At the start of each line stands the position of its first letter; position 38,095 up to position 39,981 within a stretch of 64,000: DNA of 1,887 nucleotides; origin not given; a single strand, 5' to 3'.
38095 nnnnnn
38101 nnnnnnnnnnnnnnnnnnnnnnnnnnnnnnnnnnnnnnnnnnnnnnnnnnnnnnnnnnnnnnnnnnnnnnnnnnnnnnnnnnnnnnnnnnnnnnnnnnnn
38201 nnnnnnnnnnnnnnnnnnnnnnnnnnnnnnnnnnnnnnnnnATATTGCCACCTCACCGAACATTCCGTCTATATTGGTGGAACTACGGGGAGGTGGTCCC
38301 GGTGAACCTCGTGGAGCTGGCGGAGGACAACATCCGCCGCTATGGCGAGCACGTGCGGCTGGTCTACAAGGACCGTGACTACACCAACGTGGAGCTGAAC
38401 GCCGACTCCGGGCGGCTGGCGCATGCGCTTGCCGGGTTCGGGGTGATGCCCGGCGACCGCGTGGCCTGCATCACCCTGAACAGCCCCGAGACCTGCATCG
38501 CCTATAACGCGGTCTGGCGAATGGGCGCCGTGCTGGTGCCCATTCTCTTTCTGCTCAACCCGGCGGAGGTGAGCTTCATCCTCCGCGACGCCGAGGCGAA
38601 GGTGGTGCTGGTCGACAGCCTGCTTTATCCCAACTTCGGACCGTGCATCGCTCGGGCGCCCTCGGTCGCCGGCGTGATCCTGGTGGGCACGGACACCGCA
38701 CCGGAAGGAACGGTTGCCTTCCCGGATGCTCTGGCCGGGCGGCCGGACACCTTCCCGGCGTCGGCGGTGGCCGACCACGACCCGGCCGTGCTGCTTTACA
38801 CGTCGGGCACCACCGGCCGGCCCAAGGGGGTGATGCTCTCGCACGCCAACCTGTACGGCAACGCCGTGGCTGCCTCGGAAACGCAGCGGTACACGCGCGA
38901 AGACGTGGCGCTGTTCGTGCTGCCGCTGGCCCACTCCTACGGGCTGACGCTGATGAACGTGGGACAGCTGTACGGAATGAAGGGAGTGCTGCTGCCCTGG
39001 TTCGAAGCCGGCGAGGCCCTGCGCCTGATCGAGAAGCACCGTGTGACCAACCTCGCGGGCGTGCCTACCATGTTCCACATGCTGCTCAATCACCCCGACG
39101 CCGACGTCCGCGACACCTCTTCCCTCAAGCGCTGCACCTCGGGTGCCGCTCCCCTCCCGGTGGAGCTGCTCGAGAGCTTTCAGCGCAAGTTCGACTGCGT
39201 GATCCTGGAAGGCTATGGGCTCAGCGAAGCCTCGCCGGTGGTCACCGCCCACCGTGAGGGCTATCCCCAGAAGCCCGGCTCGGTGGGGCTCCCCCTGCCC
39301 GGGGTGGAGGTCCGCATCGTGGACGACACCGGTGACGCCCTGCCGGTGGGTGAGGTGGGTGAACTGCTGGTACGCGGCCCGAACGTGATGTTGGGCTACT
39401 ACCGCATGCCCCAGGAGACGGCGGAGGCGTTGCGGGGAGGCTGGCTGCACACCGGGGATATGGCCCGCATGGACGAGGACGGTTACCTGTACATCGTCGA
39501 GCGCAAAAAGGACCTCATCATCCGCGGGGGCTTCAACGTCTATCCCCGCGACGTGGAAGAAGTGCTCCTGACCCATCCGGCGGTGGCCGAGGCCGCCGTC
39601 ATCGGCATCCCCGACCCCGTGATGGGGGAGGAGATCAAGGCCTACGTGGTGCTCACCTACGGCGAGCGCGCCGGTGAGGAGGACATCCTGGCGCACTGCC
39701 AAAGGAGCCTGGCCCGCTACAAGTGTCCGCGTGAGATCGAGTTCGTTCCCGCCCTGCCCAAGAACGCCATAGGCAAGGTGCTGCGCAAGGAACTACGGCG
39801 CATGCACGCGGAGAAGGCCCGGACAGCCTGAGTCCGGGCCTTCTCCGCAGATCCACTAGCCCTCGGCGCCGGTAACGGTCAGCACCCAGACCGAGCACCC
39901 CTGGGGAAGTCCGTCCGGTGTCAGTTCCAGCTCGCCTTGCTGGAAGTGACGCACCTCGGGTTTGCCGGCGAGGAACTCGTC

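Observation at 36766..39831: AbfD-type 4-hydroxybutyryl-CoA dehydratase with intact [4Fe-4S] ligands, next to an AMP-forming CoA ligase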

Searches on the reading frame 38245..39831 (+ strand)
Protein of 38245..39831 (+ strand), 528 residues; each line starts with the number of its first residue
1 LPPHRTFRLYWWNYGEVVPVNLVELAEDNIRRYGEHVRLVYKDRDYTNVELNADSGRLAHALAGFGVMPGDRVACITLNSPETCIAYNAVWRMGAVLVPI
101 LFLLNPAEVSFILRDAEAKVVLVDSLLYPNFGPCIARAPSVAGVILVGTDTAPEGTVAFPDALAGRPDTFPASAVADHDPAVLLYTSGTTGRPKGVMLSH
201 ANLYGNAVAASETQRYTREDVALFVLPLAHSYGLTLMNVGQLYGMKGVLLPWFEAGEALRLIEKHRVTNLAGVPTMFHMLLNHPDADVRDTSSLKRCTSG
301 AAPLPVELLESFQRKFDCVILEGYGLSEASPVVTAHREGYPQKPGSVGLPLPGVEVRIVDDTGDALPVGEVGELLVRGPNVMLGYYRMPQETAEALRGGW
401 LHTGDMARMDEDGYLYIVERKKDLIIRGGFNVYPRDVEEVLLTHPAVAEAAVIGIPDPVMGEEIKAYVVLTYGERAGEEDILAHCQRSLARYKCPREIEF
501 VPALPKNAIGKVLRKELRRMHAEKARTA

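Call 4: search_protein_families(library=ncbifam, proteins=[window:38245-39831:+])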
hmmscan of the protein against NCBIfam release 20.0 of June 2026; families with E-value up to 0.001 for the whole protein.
window:38245-39831:+ (528 aa): 108 families (the best 25 are shown)
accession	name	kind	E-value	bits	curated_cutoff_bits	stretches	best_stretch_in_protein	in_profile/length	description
NF004837.0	PRK06187.1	subfamily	5.3e-163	543.1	476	1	19-525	7-526/531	long-chain-fatty-acid--CoA ligase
NF006182.0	PRK08316.1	subfamily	5.4e-126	421.1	663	1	29-524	20-520/523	fatty acyl-CoA synthetase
NF005702.0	PRK07514.1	subfamily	4e-120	401.5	558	1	41-523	25-502/506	malonyl-CoA synthase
NF004114.0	PRK05605.1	equivalog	7.4e-120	401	766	2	171-524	214-572/575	long-chain-fatty-acid--CoA ligase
NF005801.1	PRK07656.1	equivalog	1.7e-112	376.6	657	1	26-518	7-500/500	FadD3 family acyl-CoA ligase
NF005220.0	PRK06710.1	equivalog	3.5e-110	368.7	1116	2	177-518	205-550/563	long-chain-fatty-acid--CoA ligase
NF006181.0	PRK08314.1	subfamily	5.9e-109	364.8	705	2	152-525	179-558/563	long-chain-fatty-acid--CoA ligase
NF005676.0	PRK07470.1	equivalog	6.9e-108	361.6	774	1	20-521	20-529/544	acyl-CoA synthetase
NF009233.0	PRK12583.1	subfamily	1.7e-107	360.2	832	2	137-524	155-553/558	fatty acid CoA ligase family protein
NF005307.0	PRK06839.1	equivalog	3.8e-107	359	748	1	35-521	17-493/496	o-succinylbenzoate--CoA ligase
NF005857.1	PRK07786.1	exception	3.5e-103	345.8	733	1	38-521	27-512/513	fatty-acid--CoA ligase FadD5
NF005463.0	PRK07059.1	subfamily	4.6e-103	345.5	869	2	156-519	181-554/557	long-chain-fatty-acid--CoA ligase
NF005714.0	PRK07529.1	subfamily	2.1e-101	340.2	632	1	45-525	63-580/640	acyl-CoA synthetase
NF052269.1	Staph_lig_FadD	equivalog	3.3e-100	335.8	650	1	41-525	23-497/499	long-chain-fatty-acid--CoA ligase FadD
NF006523.0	PRK08974.1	equivalog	3.6e-98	329.1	884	2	165-525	193-557/561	long-chain-fatty-acid--CoA ligase FadD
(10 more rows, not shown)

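Call 7: search_protein_families(library=pfam, proteins=[window:38245-39831:+])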
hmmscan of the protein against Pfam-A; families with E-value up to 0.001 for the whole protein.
window:38245-39831:+ (528 aa): 2 families
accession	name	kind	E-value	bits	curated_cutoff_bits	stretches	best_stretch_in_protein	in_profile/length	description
PF00501.34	AMP-binding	-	8.7e-97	324.8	29.9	1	27-386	2-384/384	AMP-binding enzyme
PF13193.12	AMP-binding_C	-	6.4e-23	81.9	24.5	1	437-511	2-76/76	AMP-binding enzyme C-terminal domain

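Call 18: search_solved_structures(query=window:38302-39831:+, max_evalue=1e-40)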
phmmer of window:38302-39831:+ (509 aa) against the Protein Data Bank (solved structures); distinct sequences matched with E-value up to 1e-40: 93 (the best 60 are shown).
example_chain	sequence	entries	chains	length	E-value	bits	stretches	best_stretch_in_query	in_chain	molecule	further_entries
8r2q_A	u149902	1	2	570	2.3e-90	306.8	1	30-502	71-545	Probable fatty-acid-CoA ligase FadD5 (Fatty-acid-CoA synthetase) (Fatty-acid-CoA synthase)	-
4fuq_A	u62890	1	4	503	4.5e-90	305.8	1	29-502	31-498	Malonyl CoA synthetase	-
4gxr_A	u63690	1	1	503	1.8e-89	303.8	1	29-502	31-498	Malonyl CoA synthetase, Benzoate-CoA ligase Chimeric protein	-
4fut_A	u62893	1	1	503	3.3e-89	302.9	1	29-502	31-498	Malonyl CoA synthetase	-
4gxq_A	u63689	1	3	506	1.8e-88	300.5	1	29-502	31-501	Malonyl CoA synthetase, Benzoate-CoA ligase Chimeric protein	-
8weu_A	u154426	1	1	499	2.9e-87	296.5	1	27-501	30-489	Fatty-acyl-CoA synthase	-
8wev_A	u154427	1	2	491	3.5e-87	296.3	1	27-501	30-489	Feruloyl-CoA Synthetase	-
3a9u_A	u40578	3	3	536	5.8e-80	272.5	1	27-500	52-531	4-coumarate--CoA ligase | 4-coumarate:CoA ligase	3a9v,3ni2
5x8f_A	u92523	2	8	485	4e-76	259.8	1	161-500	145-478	2-succinylbenzoate--CoA ligase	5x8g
5buq_A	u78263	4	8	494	5.8e-76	259.3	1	161-500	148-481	2-succinylbenzoate--CoA ligase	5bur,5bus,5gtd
3r44_A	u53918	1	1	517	2.1e-75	257.4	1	27-503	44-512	fatty acyl CoA synthetase FADD13 (FATTY-ACYL-CoA SYNTHETASE)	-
8r2r_A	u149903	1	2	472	1.7e-74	254.4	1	30-427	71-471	Probable fatty-acid-CoA ligase FadD5 (Fatty-acid-CoA synthetase) (Fatty-acid-CoA synthase)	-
3ivr_A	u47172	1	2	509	2.6e-74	253.8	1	31-505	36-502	Putative long-chain-fatty-acid CoA ligase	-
5bsm_A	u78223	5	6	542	3.9e-73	249.9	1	27-501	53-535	4-coumarate--CoA ligase 2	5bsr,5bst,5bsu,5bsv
5bsw_A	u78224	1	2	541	5.2e-73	249.5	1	27-501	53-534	4-coumarate--CoA ligase 2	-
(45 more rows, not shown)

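Call 19: find_homologous_proteins(query=window:38302-39831:+, max_evalue=1e-50)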
Query window:38302-39831:+ (509 aa): 7872 proteins with E <= 1e-50 among 8000 candidates; the best 120 are listed.
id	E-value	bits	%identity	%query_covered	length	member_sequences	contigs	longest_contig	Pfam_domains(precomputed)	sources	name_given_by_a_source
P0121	0.0e+0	1153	100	100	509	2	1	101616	PF00501.35,PF13193.13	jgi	-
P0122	6.0e-264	894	78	100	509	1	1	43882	PF00501.35,PF13193.13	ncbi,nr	ncbi:MAG: long-chain-fatty-acid--CoA ligase [bacterium]|nr:long-chain-fatty-acid--CoA ligase [bacter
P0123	1.9e-184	632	56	99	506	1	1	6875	PF00501.35,PF13193.13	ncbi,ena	-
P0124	7.2e-184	630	55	99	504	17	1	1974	PF00501.35,PF13193.13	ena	-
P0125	2.2e-183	629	55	99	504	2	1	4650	PF00501.35,PF13193.13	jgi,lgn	-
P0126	3.3e-183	628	54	99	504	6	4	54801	PF00501.35,PF13193.13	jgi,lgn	jgi:long-chain acyl-CoA synthetase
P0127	3.6e-183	628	55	99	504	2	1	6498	PF00501.35,PF13193.13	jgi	-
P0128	3.7e-183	628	55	99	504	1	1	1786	PF00501.35,PF13193.13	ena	-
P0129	1.6e-182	626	55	99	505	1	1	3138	PF00501.35,PF13193.13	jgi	jgi:long-chain acyl-CoA synthetase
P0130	1.9e-182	625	55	99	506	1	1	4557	PF00501.35,PF13193.13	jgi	jgi:long-chain acyl-CoA synthetase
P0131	4.1e-182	624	55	98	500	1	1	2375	PF00501.35,PF13193.13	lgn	-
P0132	2.8e-181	622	54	98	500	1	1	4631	PF00501.35,PF13193.13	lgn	-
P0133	8.6e-180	617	54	99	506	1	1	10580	PF00501.35,PF13193.13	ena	-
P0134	1.9e-179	616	53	99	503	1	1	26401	PF00501.35,PF13193.13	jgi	jgi:long-chain acyl-CoA synthetase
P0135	7.8e-179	614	54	99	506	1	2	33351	PF00501.35,PF13193.13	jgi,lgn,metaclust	metaclust:\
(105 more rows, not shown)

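Call 20: find_encoding_contigs(protein=P0122, flank=10000, max_places=2)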
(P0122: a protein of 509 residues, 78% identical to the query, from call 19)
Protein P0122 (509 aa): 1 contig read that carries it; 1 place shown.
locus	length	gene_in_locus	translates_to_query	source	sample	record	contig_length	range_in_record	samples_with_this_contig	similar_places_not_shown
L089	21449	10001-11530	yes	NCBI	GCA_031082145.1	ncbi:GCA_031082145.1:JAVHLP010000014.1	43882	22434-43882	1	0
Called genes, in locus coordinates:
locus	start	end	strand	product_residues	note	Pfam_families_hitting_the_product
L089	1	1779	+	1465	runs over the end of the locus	PF00890:FAD_binding_2 (weak), PF12831:FAD_oxidored (weak), PF13450:NAD_binding_8 (weak), PF14691:Fer4_20, PF07992:Pyr_redox_2, PF13450:NAD_binding_8, PF07992:Pyr_redox_2, PF12831:FAD_oxidored (weak), +14 more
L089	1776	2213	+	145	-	PF02662:FlpD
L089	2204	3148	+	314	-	PF13187:Fer4_9 (faint), PF12797:Fer4_2 (faint), PF13183:Fer4_8 (weak)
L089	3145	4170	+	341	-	PF14697:Fer4_21 (faint), PF12838:Fer4_7 (faint), PF13187:Fer4_9 (faint), PF13534:Fer4_17 (faint), PF13484:Fer4_16 (faint), PF13237:Fer4_10 (weak), PF17179:Fer4_22, PF13746:Fer4_18 (weak), +3 more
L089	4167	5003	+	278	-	PF00970:FAD_binding_6 (weak), PF00175:NAD_binding_1, PF10418:DHODB_Fe-S_bind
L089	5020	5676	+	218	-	PF12225:DUF5981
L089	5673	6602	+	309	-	PF02219:MTHFR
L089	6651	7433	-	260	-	-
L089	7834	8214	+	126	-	PF12643:MazG-like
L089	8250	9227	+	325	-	PF03601:Cons_hypoth698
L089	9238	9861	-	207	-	PF07853:DUF1648, PF13630:SdpI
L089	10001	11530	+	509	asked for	PF00501:AMP-binding, PF13193:AMP-binding_C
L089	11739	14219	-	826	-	PF02463:SMC_N (faint), PF13476:AAA_23, PF13514:AAA_27, PF13555:AAA_29 (weak)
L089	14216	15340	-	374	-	PF00149:Metallophos, PF12850:Metallophos_2 (weak)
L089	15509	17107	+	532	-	PF02310:B12-binding, PF04055:Radical_SAM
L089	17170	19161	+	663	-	PF00930:DPPIV_N (faint), PF26550:Tricorn_2nd (weak), PF26549:Tricorn_N, PF07676:PD40, PF02129:Peptidase_S15 (faint), PF01738:DLH (weak), PF20434:BD-FAE (weak), PF00326:Peptidase_S9, +1 more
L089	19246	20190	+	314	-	PF01926:MMR_HSR1, PF02421:FeoB_N, PF02824:TGS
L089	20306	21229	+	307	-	PF13623:SurA_N_2 (faint), PF13624:SurA_N_3 (weak), PF13145:Rotamase_2, PF13616:Rotamase_3, PF00639:Rotamase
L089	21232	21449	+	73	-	?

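Call 21: find_encoding_contigs(protein=P0126, flank=6000, max_places=2)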
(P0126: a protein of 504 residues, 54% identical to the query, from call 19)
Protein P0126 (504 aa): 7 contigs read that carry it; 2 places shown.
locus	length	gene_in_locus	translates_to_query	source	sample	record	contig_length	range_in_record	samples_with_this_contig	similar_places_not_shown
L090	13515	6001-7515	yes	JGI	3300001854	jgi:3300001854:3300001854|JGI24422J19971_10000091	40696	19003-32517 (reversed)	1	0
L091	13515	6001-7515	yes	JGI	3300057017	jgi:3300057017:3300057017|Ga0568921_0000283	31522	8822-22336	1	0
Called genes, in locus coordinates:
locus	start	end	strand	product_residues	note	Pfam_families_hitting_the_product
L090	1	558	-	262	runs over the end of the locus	PF05036:SPOR, PF00877:NLPC_P60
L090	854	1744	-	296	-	-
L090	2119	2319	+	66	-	PF00313:CSD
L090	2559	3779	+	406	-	PF23459:S1_RRP5 (faint), PF00575:S1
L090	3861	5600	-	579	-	-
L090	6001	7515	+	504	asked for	PF00501:AMP-binding, PF13193:AMP-binding_C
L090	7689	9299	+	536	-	PF01266:DAO, PF16901:DAO_C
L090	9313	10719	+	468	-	PF01565:FAD_binding_4, PF02913:FAD-oxidase_C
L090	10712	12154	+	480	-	PF00370:FGGY_N, PF02782:FGGY_C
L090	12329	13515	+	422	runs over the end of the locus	PF00465:Fe-ADH, PF13685:Fe-ADH_2 (weak), PF25137:ADH_Fe_C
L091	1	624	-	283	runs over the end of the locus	PF05036:SPOR, PF00877:NLPC_P60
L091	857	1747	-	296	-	-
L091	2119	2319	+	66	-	PF00313:CSD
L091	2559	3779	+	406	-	PF23459:S1_RRP5 (faint), PF00575:S1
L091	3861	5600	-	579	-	PF00749:tRNA-synt_1c, PF03950:tRNA-synt_1c_C, PF20974:tRNA-synt_1c_C2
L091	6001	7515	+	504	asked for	PF00501:AMP-binding, PF13193:AMP-binding_C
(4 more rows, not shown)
